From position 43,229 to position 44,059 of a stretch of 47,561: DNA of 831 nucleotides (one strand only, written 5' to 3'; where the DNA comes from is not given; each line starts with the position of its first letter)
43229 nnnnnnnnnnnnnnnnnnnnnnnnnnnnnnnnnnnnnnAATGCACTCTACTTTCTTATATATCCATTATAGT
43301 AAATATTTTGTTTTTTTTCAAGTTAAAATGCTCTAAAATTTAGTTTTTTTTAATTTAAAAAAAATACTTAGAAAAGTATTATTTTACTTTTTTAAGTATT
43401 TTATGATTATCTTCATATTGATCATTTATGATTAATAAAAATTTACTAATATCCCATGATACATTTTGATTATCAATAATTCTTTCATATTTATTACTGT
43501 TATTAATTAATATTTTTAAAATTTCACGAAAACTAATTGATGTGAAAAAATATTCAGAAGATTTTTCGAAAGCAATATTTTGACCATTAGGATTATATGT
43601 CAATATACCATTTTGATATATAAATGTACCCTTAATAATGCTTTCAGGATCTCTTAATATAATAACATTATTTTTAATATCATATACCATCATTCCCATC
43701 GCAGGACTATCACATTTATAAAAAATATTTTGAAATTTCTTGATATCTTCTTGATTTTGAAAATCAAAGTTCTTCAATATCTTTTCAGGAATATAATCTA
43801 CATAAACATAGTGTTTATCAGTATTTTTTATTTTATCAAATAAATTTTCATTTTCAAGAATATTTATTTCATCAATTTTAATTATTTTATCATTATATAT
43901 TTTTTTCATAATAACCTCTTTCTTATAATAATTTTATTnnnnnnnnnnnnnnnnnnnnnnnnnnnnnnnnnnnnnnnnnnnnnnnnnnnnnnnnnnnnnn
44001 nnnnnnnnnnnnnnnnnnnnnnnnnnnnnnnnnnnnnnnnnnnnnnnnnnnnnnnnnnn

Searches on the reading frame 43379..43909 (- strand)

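Call 3: search_protein_families(library=pfam, proteins=[window:43379-43909:-], max_evalue=0.1)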
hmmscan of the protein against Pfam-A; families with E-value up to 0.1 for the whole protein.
window:43379-43909:- (176 aa): 1 family
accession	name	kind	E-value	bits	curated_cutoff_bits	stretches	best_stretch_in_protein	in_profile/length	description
PF09269.16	DUF1967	-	0.025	15.1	27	1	29-65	7-43/70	Domain of unknown function (DUF1967)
